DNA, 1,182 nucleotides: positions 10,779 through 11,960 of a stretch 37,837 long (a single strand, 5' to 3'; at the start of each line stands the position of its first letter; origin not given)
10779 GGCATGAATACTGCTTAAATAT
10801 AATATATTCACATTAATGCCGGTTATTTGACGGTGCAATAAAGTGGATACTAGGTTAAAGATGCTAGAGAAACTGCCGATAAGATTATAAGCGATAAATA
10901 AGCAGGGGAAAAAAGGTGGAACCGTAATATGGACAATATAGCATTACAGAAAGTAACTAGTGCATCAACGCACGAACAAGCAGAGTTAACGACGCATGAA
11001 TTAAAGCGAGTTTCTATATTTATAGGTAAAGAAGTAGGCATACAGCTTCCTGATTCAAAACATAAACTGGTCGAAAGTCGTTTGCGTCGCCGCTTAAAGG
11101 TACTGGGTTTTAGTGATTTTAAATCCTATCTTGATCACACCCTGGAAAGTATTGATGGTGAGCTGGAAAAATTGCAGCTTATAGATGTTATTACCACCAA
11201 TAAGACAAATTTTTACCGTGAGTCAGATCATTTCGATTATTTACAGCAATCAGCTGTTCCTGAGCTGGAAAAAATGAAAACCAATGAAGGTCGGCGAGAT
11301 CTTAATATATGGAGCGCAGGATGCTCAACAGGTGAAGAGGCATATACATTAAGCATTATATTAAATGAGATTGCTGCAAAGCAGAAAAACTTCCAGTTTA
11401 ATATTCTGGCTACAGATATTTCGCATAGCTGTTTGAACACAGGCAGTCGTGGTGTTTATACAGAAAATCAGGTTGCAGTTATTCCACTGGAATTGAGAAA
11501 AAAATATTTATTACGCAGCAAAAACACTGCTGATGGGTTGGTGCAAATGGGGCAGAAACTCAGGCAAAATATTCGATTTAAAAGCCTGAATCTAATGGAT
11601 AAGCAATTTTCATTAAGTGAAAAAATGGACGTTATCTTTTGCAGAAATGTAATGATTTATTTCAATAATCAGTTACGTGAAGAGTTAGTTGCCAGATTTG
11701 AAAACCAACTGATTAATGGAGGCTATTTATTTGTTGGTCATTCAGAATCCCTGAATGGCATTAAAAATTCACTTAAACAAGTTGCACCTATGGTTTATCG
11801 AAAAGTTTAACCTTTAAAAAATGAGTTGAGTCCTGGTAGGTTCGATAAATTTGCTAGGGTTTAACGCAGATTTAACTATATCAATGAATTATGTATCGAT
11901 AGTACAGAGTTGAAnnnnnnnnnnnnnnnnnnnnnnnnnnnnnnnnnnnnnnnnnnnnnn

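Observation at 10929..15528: Receptor-modification trio CheR-CheB-CheD wrapped around a REC-GGDEF-EAL protein, with no kinase, coupling protein or receptor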

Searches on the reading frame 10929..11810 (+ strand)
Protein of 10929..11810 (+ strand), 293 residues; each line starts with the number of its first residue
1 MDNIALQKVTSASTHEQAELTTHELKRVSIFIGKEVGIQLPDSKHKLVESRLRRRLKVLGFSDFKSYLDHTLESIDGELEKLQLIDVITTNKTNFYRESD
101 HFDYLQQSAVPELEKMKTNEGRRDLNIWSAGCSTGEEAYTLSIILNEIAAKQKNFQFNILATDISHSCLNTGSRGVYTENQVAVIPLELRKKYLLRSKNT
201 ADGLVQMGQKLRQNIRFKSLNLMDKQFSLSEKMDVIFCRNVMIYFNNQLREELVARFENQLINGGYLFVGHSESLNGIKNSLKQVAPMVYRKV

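Call 4: search_protein_families(library=pfam, proteins=[window:10929-11810:+])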
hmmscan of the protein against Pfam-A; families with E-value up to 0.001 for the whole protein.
window:10929-11810:+ (293 aa): 2 families
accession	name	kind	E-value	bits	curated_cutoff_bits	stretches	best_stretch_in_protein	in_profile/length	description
PF01739.24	CheR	-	8.7e-62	208.5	27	1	91-285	1-189/195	CheR methyltransferase, SAM binding domain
PF03705.20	CheR_N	-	2.7e-11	43.4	27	1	24-70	2-48/53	CheR methyltransferase, all-alpha domain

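Call 5: search_protein_families(library=ncbifam, proteins=[window:10929-11810:+])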
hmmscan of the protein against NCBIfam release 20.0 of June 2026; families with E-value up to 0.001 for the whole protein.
window:10929-11810:+ (293 aa): 1 family
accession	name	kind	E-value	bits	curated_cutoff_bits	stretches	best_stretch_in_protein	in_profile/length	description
NF007902.0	PRK10611.1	equivalog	7.2e-58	196.1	435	1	14-285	16-276/287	protein-glutamate O-methyltransferase CheR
